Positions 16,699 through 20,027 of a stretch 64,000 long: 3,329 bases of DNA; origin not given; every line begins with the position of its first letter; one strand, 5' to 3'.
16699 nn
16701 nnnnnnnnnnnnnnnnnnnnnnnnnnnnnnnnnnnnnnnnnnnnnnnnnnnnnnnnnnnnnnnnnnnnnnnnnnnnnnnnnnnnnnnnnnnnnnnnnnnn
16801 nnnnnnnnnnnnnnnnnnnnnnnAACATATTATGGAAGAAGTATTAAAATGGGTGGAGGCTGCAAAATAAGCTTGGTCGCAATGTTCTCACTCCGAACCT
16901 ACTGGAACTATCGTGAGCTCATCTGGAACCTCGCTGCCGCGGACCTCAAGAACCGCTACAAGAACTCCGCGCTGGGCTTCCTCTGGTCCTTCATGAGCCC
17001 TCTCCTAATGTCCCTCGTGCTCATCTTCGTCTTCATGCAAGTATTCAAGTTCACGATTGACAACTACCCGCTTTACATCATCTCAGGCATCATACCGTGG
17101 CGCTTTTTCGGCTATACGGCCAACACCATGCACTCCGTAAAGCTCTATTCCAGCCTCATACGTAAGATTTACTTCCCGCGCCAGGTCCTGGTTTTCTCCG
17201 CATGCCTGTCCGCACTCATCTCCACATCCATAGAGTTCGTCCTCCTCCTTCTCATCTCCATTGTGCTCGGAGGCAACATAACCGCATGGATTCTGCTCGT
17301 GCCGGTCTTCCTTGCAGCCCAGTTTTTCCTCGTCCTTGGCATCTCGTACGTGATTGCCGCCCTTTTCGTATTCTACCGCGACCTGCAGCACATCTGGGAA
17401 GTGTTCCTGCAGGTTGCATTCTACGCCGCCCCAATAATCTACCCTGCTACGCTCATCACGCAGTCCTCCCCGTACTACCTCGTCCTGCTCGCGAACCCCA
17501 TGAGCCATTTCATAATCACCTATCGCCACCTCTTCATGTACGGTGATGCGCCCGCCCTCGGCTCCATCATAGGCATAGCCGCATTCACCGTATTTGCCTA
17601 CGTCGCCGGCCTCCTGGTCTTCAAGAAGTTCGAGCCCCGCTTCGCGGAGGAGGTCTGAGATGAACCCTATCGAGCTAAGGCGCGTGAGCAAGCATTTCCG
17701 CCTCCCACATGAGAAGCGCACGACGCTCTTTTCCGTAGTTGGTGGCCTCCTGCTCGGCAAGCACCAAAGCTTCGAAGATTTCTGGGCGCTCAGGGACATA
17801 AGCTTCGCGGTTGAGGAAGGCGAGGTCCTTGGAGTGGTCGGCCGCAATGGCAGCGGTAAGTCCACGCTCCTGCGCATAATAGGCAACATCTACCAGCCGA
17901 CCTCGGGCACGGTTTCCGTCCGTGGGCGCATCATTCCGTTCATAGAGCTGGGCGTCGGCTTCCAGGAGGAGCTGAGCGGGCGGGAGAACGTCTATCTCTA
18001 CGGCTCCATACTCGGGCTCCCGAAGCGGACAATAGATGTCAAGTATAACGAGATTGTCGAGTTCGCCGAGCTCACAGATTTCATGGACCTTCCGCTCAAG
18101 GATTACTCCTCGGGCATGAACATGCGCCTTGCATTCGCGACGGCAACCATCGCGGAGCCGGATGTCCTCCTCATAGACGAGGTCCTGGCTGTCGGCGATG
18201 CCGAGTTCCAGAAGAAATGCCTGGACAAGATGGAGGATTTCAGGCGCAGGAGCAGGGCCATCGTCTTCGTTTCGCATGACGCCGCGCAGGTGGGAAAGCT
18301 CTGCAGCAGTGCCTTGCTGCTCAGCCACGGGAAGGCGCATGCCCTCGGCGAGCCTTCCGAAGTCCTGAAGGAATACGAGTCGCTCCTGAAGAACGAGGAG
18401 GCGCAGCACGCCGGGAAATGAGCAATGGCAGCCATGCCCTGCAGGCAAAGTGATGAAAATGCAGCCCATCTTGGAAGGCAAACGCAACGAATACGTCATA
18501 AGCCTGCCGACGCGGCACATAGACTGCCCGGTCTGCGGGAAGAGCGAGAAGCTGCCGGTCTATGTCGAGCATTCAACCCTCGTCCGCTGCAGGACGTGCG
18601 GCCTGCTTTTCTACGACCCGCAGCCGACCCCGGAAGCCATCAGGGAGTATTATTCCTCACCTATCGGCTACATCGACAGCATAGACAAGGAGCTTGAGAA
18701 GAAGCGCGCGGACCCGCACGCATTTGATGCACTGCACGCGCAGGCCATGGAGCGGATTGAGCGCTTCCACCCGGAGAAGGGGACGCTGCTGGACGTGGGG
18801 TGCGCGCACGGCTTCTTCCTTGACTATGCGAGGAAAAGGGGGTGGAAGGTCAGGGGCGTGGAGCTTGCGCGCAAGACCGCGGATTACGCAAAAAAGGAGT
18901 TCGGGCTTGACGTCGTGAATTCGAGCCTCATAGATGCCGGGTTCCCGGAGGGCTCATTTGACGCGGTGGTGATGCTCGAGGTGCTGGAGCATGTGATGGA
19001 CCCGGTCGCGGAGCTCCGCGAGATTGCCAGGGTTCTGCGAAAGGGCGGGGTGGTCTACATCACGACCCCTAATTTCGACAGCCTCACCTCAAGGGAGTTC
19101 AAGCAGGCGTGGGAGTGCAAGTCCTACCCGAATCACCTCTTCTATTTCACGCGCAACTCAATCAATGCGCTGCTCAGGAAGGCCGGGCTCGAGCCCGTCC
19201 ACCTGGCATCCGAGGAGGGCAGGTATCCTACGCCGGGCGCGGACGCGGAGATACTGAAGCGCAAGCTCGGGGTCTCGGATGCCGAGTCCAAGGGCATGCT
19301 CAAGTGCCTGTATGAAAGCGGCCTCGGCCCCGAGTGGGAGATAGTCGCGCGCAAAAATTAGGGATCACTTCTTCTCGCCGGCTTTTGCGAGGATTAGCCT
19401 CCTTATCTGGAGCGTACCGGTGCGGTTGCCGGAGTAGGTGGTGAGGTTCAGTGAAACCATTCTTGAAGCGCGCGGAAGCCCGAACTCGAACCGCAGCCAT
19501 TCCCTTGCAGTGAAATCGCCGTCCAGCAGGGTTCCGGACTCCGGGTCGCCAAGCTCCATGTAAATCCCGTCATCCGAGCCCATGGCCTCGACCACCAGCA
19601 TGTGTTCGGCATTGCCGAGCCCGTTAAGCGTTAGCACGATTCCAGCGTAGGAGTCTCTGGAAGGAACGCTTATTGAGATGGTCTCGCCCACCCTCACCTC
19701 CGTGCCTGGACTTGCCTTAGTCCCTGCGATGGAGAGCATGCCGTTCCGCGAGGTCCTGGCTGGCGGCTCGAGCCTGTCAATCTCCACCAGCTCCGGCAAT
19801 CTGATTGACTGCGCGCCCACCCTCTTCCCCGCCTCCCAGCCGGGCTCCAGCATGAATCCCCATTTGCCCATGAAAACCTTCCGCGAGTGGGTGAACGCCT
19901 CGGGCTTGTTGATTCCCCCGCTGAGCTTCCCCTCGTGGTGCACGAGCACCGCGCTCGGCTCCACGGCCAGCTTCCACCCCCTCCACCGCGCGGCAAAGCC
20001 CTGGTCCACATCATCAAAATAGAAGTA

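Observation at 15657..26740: Archaeal counterpart of an ABC-transporter-dependent, terminator-capped glycan pathway (WbdD-like logic)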

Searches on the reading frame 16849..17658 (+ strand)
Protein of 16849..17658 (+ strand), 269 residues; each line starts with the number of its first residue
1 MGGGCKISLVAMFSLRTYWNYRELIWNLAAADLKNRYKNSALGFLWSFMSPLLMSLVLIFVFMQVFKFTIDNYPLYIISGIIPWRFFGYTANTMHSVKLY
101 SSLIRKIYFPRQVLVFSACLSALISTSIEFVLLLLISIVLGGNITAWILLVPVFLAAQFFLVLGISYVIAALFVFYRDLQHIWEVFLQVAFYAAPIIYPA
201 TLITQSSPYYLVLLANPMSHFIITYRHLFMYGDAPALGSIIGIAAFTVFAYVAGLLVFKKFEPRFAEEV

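Call 4: search_protein_families(library=pfam, proteins=[window:16849-17658:+], max_evalue=0.01)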
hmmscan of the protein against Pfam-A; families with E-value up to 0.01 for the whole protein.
window:16849-17658:+ (269 aa): 1 family
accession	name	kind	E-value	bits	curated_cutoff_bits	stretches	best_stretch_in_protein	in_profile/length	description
PF01061.29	ABC2_membrane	-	1.7e-11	44.5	26.9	1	24-229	2-210/211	ABC-2 type transporter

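Call 81: search_protein_families(library=ncbifam, proteins=[window:16882-17658:+], max_evalue=0.001)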
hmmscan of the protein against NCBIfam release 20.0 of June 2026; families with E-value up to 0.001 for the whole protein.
window:16882-17658:+ (258 aa): 1 family
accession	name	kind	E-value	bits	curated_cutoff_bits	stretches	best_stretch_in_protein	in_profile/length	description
NF050109.1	galactan_ABC_perm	equivalog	2.7e-18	66.4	380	1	4-255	14-269/272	galactan export ABC transporter permease subunit Wzm/RfbD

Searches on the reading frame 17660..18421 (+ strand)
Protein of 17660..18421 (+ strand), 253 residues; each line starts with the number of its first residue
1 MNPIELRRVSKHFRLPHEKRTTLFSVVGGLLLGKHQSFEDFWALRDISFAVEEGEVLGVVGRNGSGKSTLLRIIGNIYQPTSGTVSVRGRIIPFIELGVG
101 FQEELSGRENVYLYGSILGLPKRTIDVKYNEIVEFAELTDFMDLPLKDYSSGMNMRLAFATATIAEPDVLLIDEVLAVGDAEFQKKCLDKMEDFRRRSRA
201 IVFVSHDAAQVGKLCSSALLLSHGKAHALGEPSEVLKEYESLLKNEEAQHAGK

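Call 4: search_protein_families(library=pfam, proteins=[window:17660-18421:+], max_evalue=0.01)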
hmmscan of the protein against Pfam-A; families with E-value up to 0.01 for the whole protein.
window:17660-18421:+ (253 aa): 7 families
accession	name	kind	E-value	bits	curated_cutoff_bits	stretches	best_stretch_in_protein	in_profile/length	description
PF00005.33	ABC_tran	-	1.5e-22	81.1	25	1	44-175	1-135/137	ABC transporter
PF13304.12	AAA_21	-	1.6e-06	28.9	27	1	58-77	3-22/304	AAA domain, putative AbiEii toxin, Type IV TA system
PF13555.12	AAA_29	-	0.0029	17.7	27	1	52-71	20-39/61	P-loop containing region of AAA domain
PF00004.35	AAA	-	0.0038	18.1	21.2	0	152-202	43-103/131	ATPase family associated with various cellular activities (AAA)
PF13604.12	AAA_30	-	0.0054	16.9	27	0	52-85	16-49/191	AAA domain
PF02463.25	SMC_N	-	0.0057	16.5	40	0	56-72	26-42/220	RecF/RecN/SMC N terminal domain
PF13476.12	AAA_23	-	0.0074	17.4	27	0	46-74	14-39/201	AAA domain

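Call 18: search_solved_structures(query=window:17660-18421:+, max_evalue=1e-20)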
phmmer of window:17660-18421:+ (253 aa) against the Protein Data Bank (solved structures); distinct sequences matched with E-value up to 1e-20: 58.
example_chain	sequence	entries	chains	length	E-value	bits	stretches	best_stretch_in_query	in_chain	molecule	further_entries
6amx_A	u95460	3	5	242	1.2e-61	211.9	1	37-243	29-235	ABC transporter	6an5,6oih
8dku_A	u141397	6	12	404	2e-61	211.1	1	37-247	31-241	ABC transporter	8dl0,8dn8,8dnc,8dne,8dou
6m96_A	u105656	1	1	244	3.1e-61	210.5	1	37-243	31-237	ABC transporter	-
7k2t_A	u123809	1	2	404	5.2e-61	209.8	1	37-247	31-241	ABC transporter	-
6jbh_A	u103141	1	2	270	2.5e-58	201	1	32-248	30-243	TarH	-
7dd0_A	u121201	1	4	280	1.6e-53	185.3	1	5-243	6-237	Teichoic acids export ATP-binding protein TagH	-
9qhw_C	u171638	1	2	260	8.6e-52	179.6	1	27-241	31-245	ABC transporter ATP-binding protein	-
9qfx_C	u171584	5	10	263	8.9e-52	179.6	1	27-241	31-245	ABC transporter ATP-binding protein | Probable o-antigen/lipopolysaccharide transport ATP-binding protein ABC transporter RfbE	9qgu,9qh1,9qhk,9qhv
9qhx_C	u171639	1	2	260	2.2e-51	178.3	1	27-241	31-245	ABC transporter ATP-binding protein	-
9qhj_C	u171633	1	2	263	2.3e-51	178.2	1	27-241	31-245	Probable o-antigen/lipopolysaccharide transport ATP-binding protein ABC transporter RfbE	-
9cfl_B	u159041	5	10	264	4.2e-48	167.5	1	4-245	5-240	Teichoic acids export ATP-binding protein TagH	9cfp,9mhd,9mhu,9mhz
8tsi_A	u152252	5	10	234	5.2e-32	114.9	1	42-247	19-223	ABC transporter ATP-binding protein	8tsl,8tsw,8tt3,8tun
8tsh_A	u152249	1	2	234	1.4e-31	113.5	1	42-247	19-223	ABC transporter ATP-binding protein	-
7w01_A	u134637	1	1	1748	9.8e-30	107.4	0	43-239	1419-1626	Phospholipid-transporting ATPase ABCA3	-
7w02_A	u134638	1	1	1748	6.6e-29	104.7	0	43-239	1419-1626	Phospholipid-transporting ATPase ABCA3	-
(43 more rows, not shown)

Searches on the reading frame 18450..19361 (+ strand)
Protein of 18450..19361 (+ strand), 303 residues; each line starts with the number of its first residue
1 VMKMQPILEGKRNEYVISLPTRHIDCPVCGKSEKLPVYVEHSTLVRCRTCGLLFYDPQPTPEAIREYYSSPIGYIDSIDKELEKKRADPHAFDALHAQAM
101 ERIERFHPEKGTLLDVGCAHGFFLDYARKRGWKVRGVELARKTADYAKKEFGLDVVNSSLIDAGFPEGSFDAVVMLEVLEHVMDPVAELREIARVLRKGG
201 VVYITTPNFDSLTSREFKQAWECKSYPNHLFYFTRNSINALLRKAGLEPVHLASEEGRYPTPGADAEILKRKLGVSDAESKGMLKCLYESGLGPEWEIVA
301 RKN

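Call 4: search_protein_families(library=pfam, proteins=[window:18450-19361:+], max_evalue=0.01)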
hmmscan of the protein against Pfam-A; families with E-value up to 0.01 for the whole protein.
window:18450-19361:+ (303 aa): 9 families
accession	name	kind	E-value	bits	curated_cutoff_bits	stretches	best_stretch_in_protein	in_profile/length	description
PF13489.12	Methyltransf_23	-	4.1e-28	98.6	27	1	98-252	8-164/164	Methyltransferase domain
PF08241.18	Methyltransf_11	-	1.6e-20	74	21.2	1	114-204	1-95/95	Methyltransferase domain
PF13649.12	Methyltransf_25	-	7.7e-15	55.8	27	1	114-200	2-97/97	Methyltransferase domain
PF08242.18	Methyltransf_12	-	3e-12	47.6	30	1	114-202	1-98/98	Methyltransferase domain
PF13847.12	Methyltransf_31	-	1.1e-09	38.5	27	1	111-222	5-123/145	Methyltransferase domain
PF07021.18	MetW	-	1.5e-08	35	21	1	101-211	5-114/193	Methionine biosynthesis protein MetW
PF02353.26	CMAS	-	2.9e-05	24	27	1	111-206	63-166/273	Mycolic acid cyclopropane synthetase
PF01209.24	Ubie_methyltran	-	0.00048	20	20.1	1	148-224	97-169/233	ubiE/COQ5 methyltransferase family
PF01728.25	FtsJ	-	0.00058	20.3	24.1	1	100-142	13-56/181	FtsJ-like methyltransferase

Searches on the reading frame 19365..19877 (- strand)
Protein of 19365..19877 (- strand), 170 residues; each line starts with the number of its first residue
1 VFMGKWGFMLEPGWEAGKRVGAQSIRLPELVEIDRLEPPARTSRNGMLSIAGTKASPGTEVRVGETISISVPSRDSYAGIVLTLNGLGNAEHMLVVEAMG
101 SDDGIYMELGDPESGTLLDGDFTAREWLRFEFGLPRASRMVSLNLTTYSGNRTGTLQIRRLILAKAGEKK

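Call 41: search_protein_families(library=pfam, proteins=[window:19365-19877:-], max_evalue=10)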
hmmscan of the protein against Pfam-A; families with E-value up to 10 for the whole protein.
window:19365-19877:- (170 aa): 1 family
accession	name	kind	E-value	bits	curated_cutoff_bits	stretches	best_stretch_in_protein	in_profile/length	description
PF18628.8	P2_N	-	0.2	11.8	25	1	54-90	3-38/129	Viral coat protein P2 N-terminal domain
